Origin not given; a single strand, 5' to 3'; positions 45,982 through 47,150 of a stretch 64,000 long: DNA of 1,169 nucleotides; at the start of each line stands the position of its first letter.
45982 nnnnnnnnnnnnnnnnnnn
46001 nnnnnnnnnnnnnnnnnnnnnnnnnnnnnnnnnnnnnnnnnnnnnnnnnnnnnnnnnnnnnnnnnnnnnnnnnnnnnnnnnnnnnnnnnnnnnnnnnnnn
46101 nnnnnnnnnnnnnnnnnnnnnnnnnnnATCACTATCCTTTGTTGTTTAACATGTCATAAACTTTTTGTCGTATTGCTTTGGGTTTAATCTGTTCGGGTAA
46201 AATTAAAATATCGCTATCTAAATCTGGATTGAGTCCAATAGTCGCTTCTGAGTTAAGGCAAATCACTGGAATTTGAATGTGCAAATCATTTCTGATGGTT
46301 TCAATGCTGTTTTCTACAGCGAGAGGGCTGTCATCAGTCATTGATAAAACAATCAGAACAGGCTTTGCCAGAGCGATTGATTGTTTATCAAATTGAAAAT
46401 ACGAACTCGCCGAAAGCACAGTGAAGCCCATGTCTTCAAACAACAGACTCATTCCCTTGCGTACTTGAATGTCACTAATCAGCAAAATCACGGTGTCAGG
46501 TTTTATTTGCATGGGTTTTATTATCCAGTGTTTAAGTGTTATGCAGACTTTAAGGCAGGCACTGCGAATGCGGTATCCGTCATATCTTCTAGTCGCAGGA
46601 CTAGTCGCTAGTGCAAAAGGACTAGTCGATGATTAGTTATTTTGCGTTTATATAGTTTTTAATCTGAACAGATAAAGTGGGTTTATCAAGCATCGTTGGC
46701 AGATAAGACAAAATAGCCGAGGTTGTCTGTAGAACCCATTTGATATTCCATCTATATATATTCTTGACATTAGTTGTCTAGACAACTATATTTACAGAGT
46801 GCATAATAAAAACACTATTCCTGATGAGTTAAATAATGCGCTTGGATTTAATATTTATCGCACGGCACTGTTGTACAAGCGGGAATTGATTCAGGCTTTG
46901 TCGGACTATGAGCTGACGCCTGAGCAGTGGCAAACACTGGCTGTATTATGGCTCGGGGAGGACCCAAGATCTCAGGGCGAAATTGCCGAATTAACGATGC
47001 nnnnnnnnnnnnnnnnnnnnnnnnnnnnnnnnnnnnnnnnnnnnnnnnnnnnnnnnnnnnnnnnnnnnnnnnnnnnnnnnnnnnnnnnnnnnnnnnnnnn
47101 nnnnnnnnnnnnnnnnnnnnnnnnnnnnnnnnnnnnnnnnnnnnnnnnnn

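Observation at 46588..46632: Three direct repeats of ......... at helical spacing in the promoter of the receiver/giant-lipoprotein operon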

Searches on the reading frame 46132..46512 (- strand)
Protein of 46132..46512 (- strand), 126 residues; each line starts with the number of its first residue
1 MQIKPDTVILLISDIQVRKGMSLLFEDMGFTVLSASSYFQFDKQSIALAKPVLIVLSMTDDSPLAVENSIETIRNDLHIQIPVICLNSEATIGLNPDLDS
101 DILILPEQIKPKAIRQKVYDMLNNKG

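Call 5: search_protein_families(library=pfam, proteins=[window:46132-46512:-])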
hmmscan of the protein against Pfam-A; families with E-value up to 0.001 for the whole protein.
window:46132-46512:- (126 aa): 0 families

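Call 10: find_encoding_contigs(protein=window:46132-46512:-, flank=3000, max_places=8)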
Protein window:46132-46512:- (126 aa): no gene with exactly this product is on record in the collection.

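Call 13: find_homologous_proteins(query=window:46132-46509:-, max_evalue=0.001)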
Query window:46132-46509:- (125 aa): 1 proteins with E <= 0.001 among 22 candidates.
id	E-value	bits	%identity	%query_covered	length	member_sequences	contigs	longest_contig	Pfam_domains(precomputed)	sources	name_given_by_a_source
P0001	2.8e-72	258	100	100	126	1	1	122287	-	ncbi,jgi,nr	ncbi:MAG: hypothetical protein OEY11_01290 [Gammaproteobacteria bacterium]|nr:hypothetical protein [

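Call 15: find_encoding_contigs(protein=P0001, flank=10000, max_places=5)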
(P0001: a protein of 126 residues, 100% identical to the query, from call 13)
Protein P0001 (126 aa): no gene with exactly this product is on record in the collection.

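Call 22: search_protein_families(library=pfam, proteins=[window:46132-46512:-], max_evalue=10)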
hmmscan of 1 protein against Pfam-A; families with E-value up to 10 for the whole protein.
window:46132-46512:- (126 aa): 0 families

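Call 44: search_protein_families(library=ncbifam, proteins=[window:46132-46512:-], max_evalue=0.001)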
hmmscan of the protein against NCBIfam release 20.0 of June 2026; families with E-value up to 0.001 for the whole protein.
window:46132-46512:- (126 aa): 1 family
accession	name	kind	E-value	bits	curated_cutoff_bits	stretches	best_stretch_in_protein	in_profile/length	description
NF041832.1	near_NosP_CTERM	subfamily_domain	0.00026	20.2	400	1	6-121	252-369/370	NahK/ErcS family hybrid sensor histidine kinase/response regulator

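Call 61: find_homologous_proteins(query=A4, max_evalue=0.001)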
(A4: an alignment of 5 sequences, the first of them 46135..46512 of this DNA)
Query A4 (5 sequences) (126 aa, profile of the alignment): 43 proteins with E <= 0.001 among 2053 candidates.
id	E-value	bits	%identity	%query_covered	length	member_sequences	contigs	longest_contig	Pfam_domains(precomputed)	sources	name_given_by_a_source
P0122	1.7e-52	195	39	97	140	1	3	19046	-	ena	-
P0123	6.1e-51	190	33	99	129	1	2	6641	-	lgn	-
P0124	8.6e-50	186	35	96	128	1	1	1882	-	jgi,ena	-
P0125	9.5e-49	182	34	92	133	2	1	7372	-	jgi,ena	-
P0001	2.7e-48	181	100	100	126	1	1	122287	-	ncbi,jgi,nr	ncbi:MAG: hypothetical protein OEY11_01290 [Gammaproteobacteria bacterium]|nr:hypothetical protein [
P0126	2.4e-46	175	35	97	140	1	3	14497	-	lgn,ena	-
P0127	3.5e-44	168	37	97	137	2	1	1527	-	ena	-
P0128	2.7e-43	165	40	99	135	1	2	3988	-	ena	-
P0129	2.7e-43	165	39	99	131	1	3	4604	-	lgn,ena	-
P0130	2.7e-43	165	39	99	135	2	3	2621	-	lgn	-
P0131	6.4e-41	157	36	98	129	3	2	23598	-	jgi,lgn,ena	-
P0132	1.7e-40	156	31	98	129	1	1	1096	-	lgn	-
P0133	4.7e-39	151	32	94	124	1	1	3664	PF00072.31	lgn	-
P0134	6.4e-39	151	32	94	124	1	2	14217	PF00072.31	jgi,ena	-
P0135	1.1e-38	150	31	94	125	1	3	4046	-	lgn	-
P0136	5.2e-38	148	38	94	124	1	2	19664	-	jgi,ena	-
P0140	2.5e-36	142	37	94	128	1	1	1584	PF00072.31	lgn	-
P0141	4.6e-36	141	31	98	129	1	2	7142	PF00072.31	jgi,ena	jgi:CheY-like chemotaxis protein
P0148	9.5e-35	137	31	92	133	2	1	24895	-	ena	-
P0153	1.3e-32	130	29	98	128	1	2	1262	PF00072.31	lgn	-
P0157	1.1e-30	124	30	98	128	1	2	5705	PF00072.31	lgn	-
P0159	8.8e-30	121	35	89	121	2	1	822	PF00072.31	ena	-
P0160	1.2e-29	121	28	98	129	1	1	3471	PF00072.31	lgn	-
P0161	2.7e-28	116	29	94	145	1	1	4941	PF00072.31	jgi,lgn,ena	-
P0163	1.6e-22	98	28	98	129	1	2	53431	-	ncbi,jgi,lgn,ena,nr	ncbi:MAG: hypothetical protein OEY52_09100 [Gammaproteobacteria bacterium]|nr:hypothetical protein [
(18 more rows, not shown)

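Call 62: find_encoding_contigs(protein=P0131, flank=8000, max_places=3)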
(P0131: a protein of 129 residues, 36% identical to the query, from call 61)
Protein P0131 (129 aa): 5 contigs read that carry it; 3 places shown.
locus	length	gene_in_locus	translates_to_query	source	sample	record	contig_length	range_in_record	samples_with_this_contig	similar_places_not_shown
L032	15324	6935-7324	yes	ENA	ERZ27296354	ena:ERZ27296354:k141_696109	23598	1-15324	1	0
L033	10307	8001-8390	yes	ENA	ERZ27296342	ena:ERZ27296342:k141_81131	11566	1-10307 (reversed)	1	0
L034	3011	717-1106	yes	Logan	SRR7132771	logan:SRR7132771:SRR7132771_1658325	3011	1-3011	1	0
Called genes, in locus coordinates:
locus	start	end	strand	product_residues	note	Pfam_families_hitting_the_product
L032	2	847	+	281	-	?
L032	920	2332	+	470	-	PF03600:CitMHS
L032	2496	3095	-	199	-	PF04367:DUF502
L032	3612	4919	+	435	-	-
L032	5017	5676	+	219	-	PF00034:Cytochrom_C, PF13442:Cytochrome_CBB3, PF00034:Cytochrom_C, PF13442:Cytochrome_CBB3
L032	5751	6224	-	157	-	-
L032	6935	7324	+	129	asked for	-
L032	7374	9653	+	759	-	PF18911:PKD_4 (weak), PF22352:K319L-like_PKD, PF21027:Sde0182_C (weak)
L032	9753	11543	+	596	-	PF00512:HisKA, PF02518:HATPase_c, PF00072:Response_reg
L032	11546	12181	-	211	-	PF00072:Response_reg, PF00196:GerE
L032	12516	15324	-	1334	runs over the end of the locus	PF02743:dCache_1, PF00672:HAMP, PF00989:PAS, PF08447:PAS_3, PF08448:PAS_4, PF13426:PAS_9, PF00512:HisKA, PF02518:HATPase_c, +4 more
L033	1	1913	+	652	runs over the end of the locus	PF03600:CitMHS, PF02080:TrkA_C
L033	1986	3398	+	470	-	PF03600:CitMHS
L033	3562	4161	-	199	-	PF04367:DUF502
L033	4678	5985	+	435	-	-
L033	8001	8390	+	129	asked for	-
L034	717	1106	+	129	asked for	-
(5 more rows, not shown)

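Call 63: find_encoding_contigs(protein=P0136, flank=8000, max_places=3)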
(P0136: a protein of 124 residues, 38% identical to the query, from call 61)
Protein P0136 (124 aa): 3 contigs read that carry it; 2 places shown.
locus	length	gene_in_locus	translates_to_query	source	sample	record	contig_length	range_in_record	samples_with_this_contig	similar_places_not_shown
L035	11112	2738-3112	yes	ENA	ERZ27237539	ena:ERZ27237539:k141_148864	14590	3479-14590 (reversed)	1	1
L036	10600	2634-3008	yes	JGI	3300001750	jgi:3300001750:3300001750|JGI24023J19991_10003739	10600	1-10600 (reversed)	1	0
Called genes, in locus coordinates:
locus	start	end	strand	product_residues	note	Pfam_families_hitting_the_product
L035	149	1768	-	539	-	PF13205:Big_5, PF07494:Reg_prop (faint), PF06739:SBBP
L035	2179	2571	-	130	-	-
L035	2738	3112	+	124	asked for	-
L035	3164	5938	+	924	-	-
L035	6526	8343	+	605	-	PF00512:HisKA, PF02518:HATPase_c, PF13581:HATPase_c_2 (faint), PF00072:Response_reg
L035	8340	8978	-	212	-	PF00072:Response_reg, PF00196:GerE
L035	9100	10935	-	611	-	PF13522:GATase_6, PF13537:GATase_7, PF01380:SIS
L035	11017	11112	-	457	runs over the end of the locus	PF00483:NTP_transferase, PF01128:IspD, PF12804:NTP_transf_3, PF25084:LbH_EIF2B, PF25087:GMPPB_C, PF00132:Hexapep (weak), PF14602:Hexapep_2 (weak)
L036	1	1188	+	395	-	?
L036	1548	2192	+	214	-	-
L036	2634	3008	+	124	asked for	-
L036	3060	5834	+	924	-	-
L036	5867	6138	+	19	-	-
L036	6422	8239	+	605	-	PF00512:HisKA, PF02518:HATPase_c, PF13581:HATPase_c_2 (faint), PF00072:Response_reg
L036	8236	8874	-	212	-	PF00072:Response_reg, PF00196:GerE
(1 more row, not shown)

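Call 64: find_encoding_contigs(protein=P0148, flank=8000, max_places=3)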
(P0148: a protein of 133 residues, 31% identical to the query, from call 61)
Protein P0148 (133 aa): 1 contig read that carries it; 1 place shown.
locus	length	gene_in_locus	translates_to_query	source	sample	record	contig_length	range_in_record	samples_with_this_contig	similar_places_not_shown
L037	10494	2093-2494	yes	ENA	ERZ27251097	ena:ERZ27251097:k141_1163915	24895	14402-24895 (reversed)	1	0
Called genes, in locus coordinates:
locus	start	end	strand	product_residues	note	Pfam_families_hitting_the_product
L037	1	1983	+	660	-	?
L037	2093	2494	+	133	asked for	-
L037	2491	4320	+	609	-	PF00512:HisKA, PF02518:HATPase_c, PF00072:Response_reg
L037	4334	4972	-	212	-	PF00072:Response_reg, PF00196:GerE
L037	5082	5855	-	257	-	PF01832:Glucosaminidase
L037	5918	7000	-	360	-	PF03480:DctP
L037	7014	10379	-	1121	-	PF08447:PAS_3 (faint), PF08448:PAS_4, PF13188:PAS_8 (weak), PF13426:PAS_9 (weak), PF00989:PAS (weak), PF13426:PAS_9, PF00990:GGDEF, PF00563:EAL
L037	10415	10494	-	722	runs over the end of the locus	PF00580:UvrD-helicase, PF13245:AAA_19, PF13361:UvrD_C, PF13538:UvrD_C_2 (faint), PF21196:PcrA_UvrD_tudor (weak)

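Call 65: find_encoding_contigs(protein=P0163, flank=8000, max_places=3)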
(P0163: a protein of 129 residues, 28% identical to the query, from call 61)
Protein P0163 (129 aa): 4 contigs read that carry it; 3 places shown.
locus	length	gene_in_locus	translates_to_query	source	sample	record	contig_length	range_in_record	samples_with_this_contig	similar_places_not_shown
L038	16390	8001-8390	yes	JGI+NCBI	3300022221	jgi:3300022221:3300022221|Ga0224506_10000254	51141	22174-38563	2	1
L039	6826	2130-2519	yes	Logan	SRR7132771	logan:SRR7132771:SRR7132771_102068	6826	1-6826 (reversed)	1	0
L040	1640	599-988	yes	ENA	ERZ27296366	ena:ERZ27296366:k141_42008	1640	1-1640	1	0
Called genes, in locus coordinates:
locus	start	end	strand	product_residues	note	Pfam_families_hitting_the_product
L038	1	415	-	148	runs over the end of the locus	PF02635:DsrE (weak)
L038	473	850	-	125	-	PF00581:Rhodanese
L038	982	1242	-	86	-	-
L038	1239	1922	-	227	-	PF07638:Sigma70_ECF (faint), PF04542:Sigma70_r2, PF04545:Sigma70_r4, PF08281:Sigma70_r4_2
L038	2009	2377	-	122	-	PF13686:DrsE_2 (faint), PF02635:DsrE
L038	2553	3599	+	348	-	PF01595:CNNM, PF00571:CBS (weak)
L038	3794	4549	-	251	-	-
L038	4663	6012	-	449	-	PF02417:Chromate_transp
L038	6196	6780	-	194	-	-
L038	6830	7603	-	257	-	-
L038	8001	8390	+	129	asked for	-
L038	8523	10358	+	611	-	PF00512:HisKA, PF13581:HATPase_c_2 (weak), PF02518:HATPase_c, PF00072:Response_reg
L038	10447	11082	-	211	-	PF00072:Response_reg, PF00196:GerE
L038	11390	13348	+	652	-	PF03600:CitMHS, PF02080:TrkA_C (weak)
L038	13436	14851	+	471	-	PF03600:CitMHS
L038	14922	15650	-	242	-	-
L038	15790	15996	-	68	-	-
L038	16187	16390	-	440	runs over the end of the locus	PF18914:DUF5666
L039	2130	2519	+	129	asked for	-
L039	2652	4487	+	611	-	PF00512:HisKA, PF13581:HATPase_c_2 (weak), PF02518:HATPase_c, PF00072:Response_reg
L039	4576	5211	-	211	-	PF00072:Response_reg, PF00196:GerE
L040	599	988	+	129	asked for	-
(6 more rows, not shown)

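Call 74: search_protein_families(library=pfam, alignment_id=A6, max_evalue=0.01)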
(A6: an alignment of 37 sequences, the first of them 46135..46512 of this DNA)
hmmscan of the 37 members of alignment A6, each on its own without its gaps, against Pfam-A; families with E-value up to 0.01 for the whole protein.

A. member 1, window:46135-46512:- (126 aa): 0 families

B. families by the number of members that match (of 37 scanned): 1 family
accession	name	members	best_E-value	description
PF00072.30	Response_reg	17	5.1e-09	Response regulator receiver domain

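Call 79: predict_structure(alignment_id=A6)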
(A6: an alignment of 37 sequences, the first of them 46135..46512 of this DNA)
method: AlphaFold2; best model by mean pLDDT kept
length: 126 residues; sequences in the alignment: 37
mean_pLDDT: 80.7   pTM: 0.75
mean pLDDT of the five models: 80.7, 79.1, 78.7, 78.6, 78.2
residues with pLDDT >= 90: 27; 70-90: 75; 50-70: 20; < 50: 4
segments of 3 or more residues with pLDDT < 50: 1-3
pLDDT, mean of each block of 10 residues (from residue 1): 69 90 93 89 84 83 77 85 79 57 82 88 69
secondary structure, 60 per line:
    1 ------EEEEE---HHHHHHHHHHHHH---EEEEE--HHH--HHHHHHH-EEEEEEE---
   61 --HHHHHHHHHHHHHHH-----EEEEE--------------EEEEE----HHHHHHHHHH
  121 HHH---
elements in order: E7-11 H15-27 E31-35 H43-49 E51-57 H63-77 E83-87 E102-106 H111-123

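Call 81: fold_search(model_id=the predicted structure, library=pdb)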
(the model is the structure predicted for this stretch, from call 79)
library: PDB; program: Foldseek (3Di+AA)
matches with E <= 10: 1746; with E <= 0.001: 136
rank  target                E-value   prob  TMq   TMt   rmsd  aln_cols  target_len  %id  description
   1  5e3j_A                1.0e-05  1.00  0.71  0.74   3.4       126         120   14  The response regulator RstA is a potential drug target for Acinetobacter baumannii (released 2016-05-04)
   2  6rh8_C                2.4e-05  1.00  0.71  0.73   3.4       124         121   22  Revisiting pH-gated conformational switch. Complex HK853 mutant H260A -RR468 mutant D53A pH 5.3 (released 2020-02-19)
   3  3nhm_A                2.8e-05  1.00  0.67  0.72   4.3       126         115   20  Crystal structure of a response regulator from Myxococcus xanthus (released 2010-07-21)
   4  6br7_A                3.0e-05  1.00  0.72  0.75   3.3       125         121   14  Beryllium fluorinated receiver domain of BfmR from Acinetobacter baumannii (released 2018-02-21)
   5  6oec_A                3.2e-05  1.00  0.64  0.53   4.6       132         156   13  Yeast Spc42 Trimeric Coiled-Coil Amino Acids 181-211 fused to PDB: 3H5I (released 2019-04-24)
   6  1mvo                  3.9e-05  1.00  0.70  0.72   3.7       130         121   18  Crystal structure of the PhoP receiver domain from Bacillus subtilis (released 2002-10-16)
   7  4jav_D                3.9e-05  1.00  0.68  0.71   3.9       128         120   21  Structural basis of a rationally rewired protein-protein interface (HK853wt and RR468mutant V13P, L14I, I17M and N21V) (released 2013-09-04)
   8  6oec_F                3.9e-05  1.00  0.67  0.58   4.8       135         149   13  Yeast Spc42 Trimeric Coiled-Coil Amino Acids 181-211 fused to PDB: 3H5I (released 2019-04-24)
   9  28tm_B                5.0e-05  1.00  0.71  0.79   3.1       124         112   17  Structure of an uncharacterized Rossmann fold protein from Homo sapiens (released 2026-03-11)
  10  5hm6_A                5.0e-05  1.00  0.65  0.68   3.5       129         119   15  N-terminal domain of BfmR from Acinetobacter baumannii (released 2017-01-18)
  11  4ja2                  5.3e-05  1.00  0.67  0.69   4.2       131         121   23  Structural basis of a rationally rewired protein-protein interface (RR468mutant V13P, L14I, I17M and N21V) (released 2013-09-04)
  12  6br7_B                5.7e-05  1.00  0.68  0.68   3.7       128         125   15  Beryllium fluorinated receiver domain of BfmR from Acinetobacter baumannii (released 2018-02-21)
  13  4kny_B                6.0e-05  1.00  0.70  0.42   3.4       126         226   20  Crystal structure of the response regulator KdpE complexed to DNA in an active-like conformation (released 2014-02-19)
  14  1zh2_A                6.4e-05  1.00  0.71  0.74   3.5       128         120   19  Crystal Structure Of The Calcium-Bound Receiver Domain Of Kdp Potassium Transport System Response Regulator KdpE (released 2005-12-13)
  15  7e90_A                6.4e-05  1.00  0.69  0.75   3.2       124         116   17  Crystal structure of the receiver domain (D51E) of the response regulator VbrR from Vibrio parahaemolyticus (released 2021-04-28)
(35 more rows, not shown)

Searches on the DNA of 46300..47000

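Call 21: search_rna_families(source=window, start=46300, end=47000, threshold=evalue, max_evalue=1)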
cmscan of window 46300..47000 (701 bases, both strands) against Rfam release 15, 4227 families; matches with E-value up to 1: 2.
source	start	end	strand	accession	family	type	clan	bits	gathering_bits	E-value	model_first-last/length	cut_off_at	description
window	46578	46646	+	RF03359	mir-1729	Gene; miRNA;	-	18.9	80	0.43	1-71/71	no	mir-1729 microRNA precursor family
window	46730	46890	+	RF00125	IS128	Gene; sRNA;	-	17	80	0.62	1-209/209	no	IS128 RNA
